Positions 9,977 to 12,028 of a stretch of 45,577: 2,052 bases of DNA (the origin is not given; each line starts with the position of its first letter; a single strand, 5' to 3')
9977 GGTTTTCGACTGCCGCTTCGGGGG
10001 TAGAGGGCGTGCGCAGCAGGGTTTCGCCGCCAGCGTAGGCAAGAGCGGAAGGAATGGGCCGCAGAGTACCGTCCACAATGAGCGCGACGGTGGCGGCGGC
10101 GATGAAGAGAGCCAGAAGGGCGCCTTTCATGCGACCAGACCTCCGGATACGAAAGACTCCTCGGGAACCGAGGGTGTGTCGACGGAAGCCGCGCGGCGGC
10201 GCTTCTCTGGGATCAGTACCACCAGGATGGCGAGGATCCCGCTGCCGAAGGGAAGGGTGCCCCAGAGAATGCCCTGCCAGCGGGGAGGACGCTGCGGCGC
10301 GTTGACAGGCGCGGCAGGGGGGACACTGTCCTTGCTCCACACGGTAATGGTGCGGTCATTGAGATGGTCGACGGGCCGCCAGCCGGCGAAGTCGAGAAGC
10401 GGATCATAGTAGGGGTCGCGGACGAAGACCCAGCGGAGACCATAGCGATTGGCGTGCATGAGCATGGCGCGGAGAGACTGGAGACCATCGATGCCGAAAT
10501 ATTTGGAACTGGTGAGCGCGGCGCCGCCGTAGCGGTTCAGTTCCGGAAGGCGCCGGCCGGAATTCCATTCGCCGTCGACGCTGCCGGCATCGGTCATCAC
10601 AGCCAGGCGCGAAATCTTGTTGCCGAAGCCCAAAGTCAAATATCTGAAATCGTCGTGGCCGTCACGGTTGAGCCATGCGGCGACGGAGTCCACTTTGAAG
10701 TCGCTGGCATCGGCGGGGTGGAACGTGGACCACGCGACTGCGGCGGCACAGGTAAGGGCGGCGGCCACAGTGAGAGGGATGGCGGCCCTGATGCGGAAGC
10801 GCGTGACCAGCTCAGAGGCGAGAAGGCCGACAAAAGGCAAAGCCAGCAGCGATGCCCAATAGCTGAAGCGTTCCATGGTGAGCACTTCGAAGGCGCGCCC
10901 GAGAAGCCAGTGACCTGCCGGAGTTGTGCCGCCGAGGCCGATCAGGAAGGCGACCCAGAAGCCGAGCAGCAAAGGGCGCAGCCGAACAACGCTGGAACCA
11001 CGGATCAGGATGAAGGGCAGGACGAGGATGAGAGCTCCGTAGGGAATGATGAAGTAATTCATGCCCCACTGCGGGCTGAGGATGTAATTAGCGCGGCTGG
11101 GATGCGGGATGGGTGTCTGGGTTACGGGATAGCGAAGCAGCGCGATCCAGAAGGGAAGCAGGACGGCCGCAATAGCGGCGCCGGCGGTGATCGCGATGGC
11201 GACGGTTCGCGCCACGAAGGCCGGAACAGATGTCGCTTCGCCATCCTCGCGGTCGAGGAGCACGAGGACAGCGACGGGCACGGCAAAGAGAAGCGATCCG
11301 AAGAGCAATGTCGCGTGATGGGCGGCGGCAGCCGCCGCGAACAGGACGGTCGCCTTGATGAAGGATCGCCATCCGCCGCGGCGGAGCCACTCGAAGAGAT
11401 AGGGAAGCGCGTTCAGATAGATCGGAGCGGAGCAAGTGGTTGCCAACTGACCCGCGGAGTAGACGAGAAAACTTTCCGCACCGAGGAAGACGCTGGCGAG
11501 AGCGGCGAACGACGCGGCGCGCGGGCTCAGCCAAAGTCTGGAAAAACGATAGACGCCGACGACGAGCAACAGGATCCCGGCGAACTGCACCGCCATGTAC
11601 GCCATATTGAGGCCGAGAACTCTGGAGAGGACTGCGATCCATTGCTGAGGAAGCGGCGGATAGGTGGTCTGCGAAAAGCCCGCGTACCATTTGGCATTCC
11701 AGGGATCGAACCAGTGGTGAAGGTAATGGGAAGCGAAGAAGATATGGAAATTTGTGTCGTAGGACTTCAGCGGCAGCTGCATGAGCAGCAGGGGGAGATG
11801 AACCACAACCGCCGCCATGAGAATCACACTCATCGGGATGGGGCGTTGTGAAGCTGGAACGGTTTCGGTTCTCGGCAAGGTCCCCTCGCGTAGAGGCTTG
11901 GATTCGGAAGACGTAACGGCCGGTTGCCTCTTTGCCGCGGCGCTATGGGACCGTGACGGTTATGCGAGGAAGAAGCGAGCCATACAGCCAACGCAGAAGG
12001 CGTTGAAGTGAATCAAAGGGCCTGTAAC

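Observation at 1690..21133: Non-canonical glycan assembly/export gene set around a PelB/BcsC-like TPR-porin, with no recognisable synthase, Wza or Wzc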

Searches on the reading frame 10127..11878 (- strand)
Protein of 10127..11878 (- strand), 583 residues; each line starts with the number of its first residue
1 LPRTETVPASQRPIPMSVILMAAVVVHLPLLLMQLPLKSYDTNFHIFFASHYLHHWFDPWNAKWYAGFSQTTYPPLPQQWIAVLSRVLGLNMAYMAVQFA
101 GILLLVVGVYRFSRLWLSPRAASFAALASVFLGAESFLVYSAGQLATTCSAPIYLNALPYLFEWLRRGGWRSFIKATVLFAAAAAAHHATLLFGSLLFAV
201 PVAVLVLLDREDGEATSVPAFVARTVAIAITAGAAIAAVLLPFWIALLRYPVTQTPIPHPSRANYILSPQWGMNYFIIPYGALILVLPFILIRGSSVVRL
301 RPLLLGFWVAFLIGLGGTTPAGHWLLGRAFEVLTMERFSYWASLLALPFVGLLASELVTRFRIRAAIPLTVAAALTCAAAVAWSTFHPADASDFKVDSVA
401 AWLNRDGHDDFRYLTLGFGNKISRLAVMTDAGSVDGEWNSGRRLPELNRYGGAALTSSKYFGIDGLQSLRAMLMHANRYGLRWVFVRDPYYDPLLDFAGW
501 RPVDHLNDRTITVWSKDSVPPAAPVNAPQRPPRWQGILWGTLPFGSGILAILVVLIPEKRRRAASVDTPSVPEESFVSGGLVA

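Call 4: search_protein_families(library=pfam, proteins=[window:10127-11878:-], max_evalue=0.01)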
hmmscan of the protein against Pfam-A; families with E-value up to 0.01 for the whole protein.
window:10127-11878:- (583 aa): 0 families

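Call 7: search_protein_families(library=ncbifam, proteins=[window:10127-11878:-], max_evalue=0.1)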
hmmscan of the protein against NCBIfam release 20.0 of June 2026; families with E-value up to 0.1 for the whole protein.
window:10127-11878:- (583 aa): 0 families

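Call 9: search_protein_families(library=pfam, proteins=[window:10127-11878:-], max_evalue=10)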
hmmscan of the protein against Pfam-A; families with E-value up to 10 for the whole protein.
window:10127-11878:- (583 aa): 1 family
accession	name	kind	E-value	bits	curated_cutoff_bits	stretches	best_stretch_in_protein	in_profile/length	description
PF10131.15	PTPS_related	-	0.18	10.6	26.4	1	73-397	4-321/621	6-pyruvoyl-tetrahydropterin synthase related domain; membrane protein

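Call 29: find_homologous_proteins(query=window:10127-11818:-, max_evalue=0.001)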
Query window:10127-11818:- (563 aa): 5071 proteins with E <= 0.001 among 8000 candidates; the best 120 are listed.
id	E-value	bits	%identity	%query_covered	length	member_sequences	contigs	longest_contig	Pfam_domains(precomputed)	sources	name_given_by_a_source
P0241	0.0e+0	1255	99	100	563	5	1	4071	-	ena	-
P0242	0.0e+0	1030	79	100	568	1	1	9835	-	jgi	jgi:hypothetical protein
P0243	0.0e+0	1025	79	100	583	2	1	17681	-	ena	-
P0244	0.0e+0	1025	78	100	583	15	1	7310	-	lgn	-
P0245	0.0e+0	1023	79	99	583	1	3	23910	-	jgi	jgi:hypothetical protein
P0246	0.0e+0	1023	79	99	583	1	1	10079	-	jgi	jgi:hypothetical protein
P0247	0.0e+0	1022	79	100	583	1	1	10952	-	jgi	jgi:hypothetical protein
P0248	0.0e+0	1021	79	100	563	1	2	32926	-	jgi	jgi:hypothetical protein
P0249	0.0e+0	1020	78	100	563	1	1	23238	-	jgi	jgi:hypothetical protein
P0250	0.0e+0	1020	78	100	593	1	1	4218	-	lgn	-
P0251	0.0e+0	1019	79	100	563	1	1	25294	-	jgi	jgi:hypothetical protein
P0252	0.0e+0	1018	79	100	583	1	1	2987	-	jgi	jgi:hypothetical protein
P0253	0.0e+0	1018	78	100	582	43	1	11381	-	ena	-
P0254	0.0e+0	1017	78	100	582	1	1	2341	-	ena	-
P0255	0.0e+0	1017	78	100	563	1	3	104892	-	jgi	jgi:hypothetical protein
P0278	0.0e+0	1014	77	100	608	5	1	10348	PF10131.16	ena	-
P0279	0.0e+0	1014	77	100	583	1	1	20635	PF10131.16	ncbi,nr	ncbi:MAG TPA: hypothetical protein VKH40_03075 [Alloacidobacterium sp.]|nr:hypothetical protein [All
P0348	9.3e-297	1003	79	96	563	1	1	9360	PF10131.16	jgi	jgi:hypothetical protein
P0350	9.7e-297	1003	76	100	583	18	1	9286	PF10131.16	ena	-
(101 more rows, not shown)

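Call 34: search_solved_structures(query=A3, max_evalue=10, show_alignments=2)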
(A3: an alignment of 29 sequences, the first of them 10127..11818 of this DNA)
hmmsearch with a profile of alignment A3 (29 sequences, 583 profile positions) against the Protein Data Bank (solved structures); distinct sequences matched with E-value up to 10: 1.
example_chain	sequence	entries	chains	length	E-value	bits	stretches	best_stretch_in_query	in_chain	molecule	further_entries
3os4_A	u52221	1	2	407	0.37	12.4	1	137-222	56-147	Nicotinate phosphoribosyltransferase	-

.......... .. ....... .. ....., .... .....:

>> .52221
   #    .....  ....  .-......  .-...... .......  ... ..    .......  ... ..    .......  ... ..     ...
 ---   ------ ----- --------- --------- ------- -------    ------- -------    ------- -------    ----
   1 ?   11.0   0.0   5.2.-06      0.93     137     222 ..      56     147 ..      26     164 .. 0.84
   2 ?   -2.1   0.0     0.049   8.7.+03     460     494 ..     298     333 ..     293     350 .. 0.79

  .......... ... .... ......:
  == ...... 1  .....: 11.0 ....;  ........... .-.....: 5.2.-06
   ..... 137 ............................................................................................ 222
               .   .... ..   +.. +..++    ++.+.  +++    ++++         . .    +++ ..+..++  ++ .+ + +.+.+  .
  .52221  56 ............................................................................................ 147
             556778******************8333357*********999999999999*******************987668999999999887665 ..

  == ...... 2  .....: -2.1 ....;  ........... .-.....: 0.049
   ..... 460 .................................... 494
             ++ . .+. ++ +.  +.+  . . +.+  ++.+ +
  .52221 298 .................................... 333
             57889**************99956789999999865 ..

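Call 43: search_protein_representatives(alignment_id=A3)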
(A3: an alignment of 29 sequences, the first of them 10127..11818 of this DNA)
Query: 29 sequences, 583 profile positions. Proteins with E-value up to 0.001 (for the whole library): 861; up to 1e-10: 714; up to 1e-30: 414. The best 150 are listed.
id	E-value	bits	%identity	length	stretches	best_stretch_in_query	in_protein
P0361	1.3e-231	786.5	-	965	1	6-570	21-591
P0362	5.3e-200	682.2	-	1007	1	10-568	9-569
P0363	2.4e-173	594.2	-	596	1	11-563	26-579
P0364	1.0e-157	542.5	-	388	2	81-363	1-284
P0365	3.6e-157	540.8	-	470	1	9-414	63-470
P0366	6.7e-146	503.5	-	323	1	131-385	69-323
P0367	1.4e-144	499.2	-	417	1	1-290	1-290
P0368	9.5e-143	493.1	-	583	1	13-560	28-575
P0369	7.9e-139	480.2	-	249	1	335-583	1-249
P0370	1.6e-132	459.4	-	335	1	228-455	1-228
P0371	6.4e-128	444.2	-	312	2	220-346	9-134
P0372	3.6e-127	441.7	-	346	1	19-349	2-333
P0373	2.6e-126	438.9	-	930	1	16-559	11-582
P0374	5.9e-121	421.2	-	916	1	38-554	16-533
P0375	6.8e-120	417.7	-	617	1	18-548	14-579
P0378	1.5e-117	409.9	-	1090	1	18-555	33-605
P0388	2.6e-113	395.9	-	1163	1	19-555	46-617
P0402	3.7e-109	382.2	-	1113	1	19-554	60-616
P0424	3.8e-99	349.2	-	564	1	10-565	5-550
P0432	1.1e-88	314.6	-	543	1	17-556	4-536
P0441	1.6e-84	300.8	-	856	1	15-545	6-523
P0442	2.8e-84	300.1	-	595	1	17-564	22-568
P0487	1.7e-67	244.6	-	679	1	17-554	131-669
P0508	2.7e-64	234.1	-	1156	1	14-547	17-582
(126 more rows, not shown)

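Call 44: search_protein_families(library=pfam, proteins=[P0361, P0362, P0373, P0378, P0388, P0402, P0441, P0508, P0487], max_evalue=0.01)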
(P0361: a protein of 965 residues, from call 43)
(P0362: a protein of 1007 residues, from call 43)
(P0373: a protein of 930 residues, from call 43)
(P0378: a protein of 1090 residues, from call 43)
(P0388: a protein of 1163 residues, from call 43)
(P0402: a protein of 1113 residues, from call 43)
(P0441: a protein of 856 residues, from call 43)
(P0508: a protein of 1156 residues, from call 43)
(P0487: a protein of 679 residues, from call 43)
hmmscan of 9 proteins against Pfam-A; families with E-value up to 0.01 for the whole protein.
P0361 (965 aa): 0 families

P0362 (1007 aa): 3 families
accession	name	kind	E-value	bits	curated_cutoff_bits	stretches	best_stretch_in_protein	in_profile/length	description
PF13692.12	Glyco_trans_1_4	-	2.1e-18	67.4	27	1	798-941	3-141/142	Glycosyl transferases group 1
PF00534.26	Glycos_transf_1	-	7.8e-17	61.8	26.4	1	793-950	12-166/172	Glycosyl transferases group 1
PF13439.12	Glyco_transf_4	-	0.00038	20.9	28.5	1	660-783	56-166/170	Glycosyltransferase Family 4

P0373 (930 aa): 0 families

P0378 (1090 aa): 0 families

P0388 (1163 aa): 0 families

P0402 (1113 aa): 0 families

P0441 (856 aa): 2 families
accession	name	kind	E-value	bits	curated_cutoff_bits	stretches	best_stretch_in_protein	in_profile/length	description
PF03372.29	Exo_endo_phos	-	9.9e-26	91.2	24.5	1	636-839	4-225/225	Endonuclease/Exonuclease/phosphatase family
PF10131.15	PTPS_related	-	6.7e-09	35.2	26.4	1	66-398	6-345/621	6-pyruvoyl-tetrahydropterin synthase related domain; membrane protein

P0508 (1156 aa): 1 family
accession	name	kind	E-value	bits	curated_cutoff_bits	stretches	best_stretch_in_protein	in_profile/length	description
PF04932.20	Wzy_C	-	1e-14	55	31.7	1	881-1043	5-149/149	O-Antigen ligase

P0487 (679 aa): 0 families

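Call 46: list_cluster_members(proteins=[P0378, P0388, P0362, P0441, P0508, P0373, P0424, P0432, P0375, P0487])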
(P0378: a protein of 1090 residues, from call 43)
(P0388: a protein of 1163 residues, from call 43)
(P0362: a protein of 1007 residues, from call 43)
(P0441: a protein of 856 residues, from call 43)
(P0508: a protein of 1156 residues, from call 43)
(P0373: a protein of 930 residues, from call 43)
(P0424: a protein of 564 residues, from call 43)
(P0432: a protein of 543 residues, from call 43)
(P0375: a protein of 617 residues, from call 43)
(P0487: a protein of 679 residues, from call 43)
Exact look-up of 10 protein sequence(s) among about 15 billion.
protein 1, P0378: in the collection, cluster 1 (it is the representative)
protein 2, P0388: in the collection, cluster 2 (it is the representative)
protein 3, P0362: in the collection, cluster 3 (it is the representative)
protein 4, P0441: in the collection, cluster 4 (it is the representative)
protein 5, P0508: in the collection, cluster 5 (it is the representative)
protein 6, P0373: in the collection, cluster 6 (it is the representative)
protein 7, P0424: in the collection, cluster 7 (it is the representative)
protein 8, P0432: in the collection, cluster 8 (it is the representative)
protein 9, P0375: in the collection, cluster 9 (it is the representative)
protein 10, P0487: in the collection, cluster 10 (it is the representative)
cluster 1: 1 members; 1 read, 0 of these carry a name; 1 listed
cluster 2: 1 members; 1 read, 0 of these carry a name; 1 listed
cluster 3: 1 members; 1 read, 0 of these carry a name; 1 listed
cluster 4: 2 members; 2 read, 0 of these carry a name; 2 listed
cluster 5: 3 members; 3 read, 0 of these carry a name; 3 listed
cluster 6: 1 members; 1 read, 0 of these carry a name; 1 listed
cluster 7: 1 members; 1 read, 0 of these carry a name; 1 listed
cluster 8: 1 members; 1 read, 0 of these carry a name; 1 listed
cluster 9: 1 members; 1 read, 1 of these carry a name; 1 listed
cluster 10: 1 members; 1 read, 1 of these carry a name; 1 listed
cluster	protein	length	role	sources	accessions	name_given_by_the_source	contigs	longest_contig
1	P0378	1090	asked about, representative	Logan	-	-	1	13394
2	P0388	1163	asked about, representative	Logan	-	-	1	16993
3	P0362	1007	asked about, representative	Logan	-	-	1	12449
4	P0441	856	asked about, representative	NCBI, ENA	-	-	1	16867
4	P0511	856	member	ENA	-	-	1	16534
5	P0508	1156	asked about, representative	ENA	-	-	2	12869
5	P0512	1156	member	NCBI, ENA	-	-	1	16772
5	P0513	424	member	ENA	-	-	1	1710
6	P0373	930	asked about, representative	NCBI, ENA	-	-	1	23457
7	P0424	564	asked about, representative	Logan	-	-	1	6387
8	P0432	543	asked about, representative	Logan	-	-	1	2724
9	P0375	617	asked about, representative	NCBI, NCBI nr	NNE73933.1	MAG: hypothetical protein HKN26_09730, partial [Acidimicrobiales bacterium] | hypothetical protein [Acidimicrobiales bacterium]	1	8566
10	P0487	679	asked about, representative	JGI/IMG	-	hypothetical protein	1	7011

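Call 47: find_encoding_contigs(protein=P0388, flank=8000, max_places=1)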
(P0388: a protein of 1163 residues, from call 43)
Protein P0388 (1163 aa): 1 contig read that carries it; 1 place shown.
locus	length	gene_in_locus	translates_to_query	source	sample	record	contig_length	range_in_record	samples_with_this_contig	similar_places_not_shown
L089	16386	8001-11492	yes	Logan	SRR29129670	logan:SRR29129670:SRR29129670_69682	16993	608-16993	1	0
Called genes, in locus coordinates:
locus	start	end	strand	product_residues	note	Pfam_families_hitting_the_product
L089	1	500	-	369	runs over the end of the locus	?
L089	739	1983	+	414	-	PF13579:Glyco_trans_4_4 (weak), PF00534:Glycos_transf_1, PF13692:Glyco_trans_1_4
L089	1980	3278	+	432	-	PF01943:Polysacc_synt, PF13440:Polysacc_synt_3, PF03023:MurJ (weak)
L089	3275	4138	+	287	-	PF00535:Glycos_transf_2, PF10111:Glyco_tranf_2_2, PF13641:Glyco_tranf_2_3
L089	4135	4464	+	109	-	PF01740:STAS, PF13466:STAS_2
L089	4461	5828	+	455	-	PF07228:SpoIIE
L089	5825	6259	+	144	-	PF13581:HATPase_c_2, PF02518:HATPase_c (weak)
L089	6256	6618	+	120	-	PF01740:STAS, PF13466:STAS_2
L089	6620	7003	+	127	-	PF00072:Response_reg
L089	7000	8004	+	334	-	PF03372:Exo_endo_phos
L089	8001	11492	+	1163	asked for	-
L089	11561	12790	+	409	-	-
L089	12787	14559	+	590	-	-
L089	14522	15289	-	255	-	PF01113:DapB_N, PF05173:DapB_C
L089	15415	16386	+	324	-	?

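Call 48: find_encoding_contigs(protein=P0373, flank=10000, max_places=1)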
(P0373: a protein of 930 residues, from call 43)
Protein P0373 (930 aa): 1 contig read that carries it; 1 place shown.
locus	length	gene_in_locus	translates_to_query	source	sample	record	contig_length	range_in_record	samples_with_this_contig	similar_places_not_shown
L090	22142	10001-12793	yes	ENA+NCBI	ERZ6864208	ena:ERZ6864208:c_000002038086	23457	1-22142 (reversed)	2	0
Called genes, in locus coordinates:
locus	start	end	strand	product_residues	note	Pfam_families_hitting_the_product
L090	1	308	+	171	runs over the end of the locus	PF01844:HNH, PF13395:HNH_4 (weak), PF14279:HNH_5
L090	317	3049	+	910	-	PF02629:CoA_binding, PF13380:CoA_binding_2, PF13607:Succ_CoA_lig, PF19045:Ligase_CoA_2, PF08442:ATP-grasp_2 (faint), PF13549:ATP-grasp_5, PF13302:Acetyltransf_3, PF00583:Acetyltransf_1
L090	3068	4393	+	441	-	PF00067:p450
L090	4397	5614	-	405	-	PF01943:Polysacc_synt, PF13440:Polysacc_synt_3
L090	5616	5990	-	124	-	PF01740:STAS, PF13466:STAS_2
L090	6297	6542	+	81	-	-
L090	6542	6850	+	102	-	PF02452:PemK_toxin (weak)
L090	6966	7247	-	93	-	-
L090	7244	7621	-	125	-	PF05973:Gp49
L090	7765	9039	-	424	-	PF00534:Glycos_transf_1, PF13692:Glyco_trans_1_4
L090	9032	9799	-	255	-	PF00535:Glycos_transf_2, PF10111:Glyco_tranf_2_2, PF13641:Glyco_tranf_2_3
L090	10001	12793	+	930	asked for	-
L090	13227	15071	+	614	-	PF13230:GATase_4 (faint), PF13522:GATase_6, PF13537:GATase_7, PF01380:SIS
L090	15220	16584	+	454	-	-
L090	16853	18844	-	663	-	PF01979:Amidohydro_1, PF07969:Amidohydro_3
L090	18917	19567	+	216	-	PF16694:Cytochrome_P460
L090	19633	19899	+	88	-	PF05534:HicB (weak), PF22513:FitA-like_RHH (weak)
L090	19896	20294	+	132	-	PF01850:PIN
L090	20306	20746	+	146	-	PF14464:Prok-JAB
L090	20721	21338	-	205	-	PF05685:Uma2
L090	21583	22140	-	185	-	?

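Call 54: find_encoding_contigs(protein=P0368, flank=10000, max_places=1)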
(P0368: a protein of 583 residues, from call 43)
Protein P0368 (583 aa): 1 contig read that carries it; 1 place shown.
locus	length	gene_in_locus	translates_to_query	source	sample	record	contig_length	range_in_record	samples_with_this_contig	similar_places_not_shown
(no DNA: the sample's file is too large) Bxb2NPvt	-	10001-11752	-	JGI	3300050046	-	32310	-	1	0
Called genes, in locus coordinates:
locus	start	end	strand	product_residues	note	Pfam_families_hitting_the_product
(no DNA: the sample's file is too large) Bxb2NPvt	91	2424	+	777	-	PF18072:FGAR-AT_linker, PF00586:AIRS, PF02769:AIRS_C, PF00586:AIRS, PF02769:AIRS_C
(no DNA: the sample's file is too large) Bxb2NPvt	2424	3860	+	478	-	PF13522:GATase_6, PF13537:GATase_7, PF00156:Pribosyltran (weak)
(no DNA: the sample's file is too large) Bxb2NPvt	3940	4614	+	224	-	-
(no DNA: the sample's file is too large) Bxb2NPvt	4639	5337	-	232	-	PF02223:Thymidylate_kin (faint)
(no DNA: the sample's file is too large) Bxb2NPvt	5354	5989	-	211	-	-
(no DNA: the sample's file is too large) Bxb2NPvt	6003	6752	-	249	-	-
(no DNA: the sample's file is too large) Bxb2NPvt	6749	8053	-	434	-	PF01943:Polysacc_synt, PF13440:Polysacc_synt_3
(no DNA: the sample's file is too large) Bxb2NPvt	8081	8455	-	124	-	PF01740:STAS, PF13466:STAS_2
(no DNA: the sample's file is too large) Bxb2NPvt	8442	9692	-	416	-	PF00132:Hexapep (faint), PF25087:GMPPB_C (faint)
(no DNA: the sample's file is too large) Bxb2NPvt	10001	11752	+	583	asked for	-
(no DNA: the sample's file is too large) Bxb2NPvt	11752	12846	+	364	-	-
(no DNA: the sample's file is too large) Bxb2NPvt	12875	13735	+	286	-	-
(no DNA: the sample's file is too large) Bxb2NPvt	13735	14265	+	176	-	-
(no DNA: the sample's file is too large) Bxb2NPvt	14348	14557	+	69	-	-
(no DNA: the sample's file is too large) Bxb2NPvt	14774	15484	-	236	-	PF00072:Response_reg, PF08281:Sigma70_r4_2 (weak), PF00196:GerE, PF13384:HTH_23 (faint)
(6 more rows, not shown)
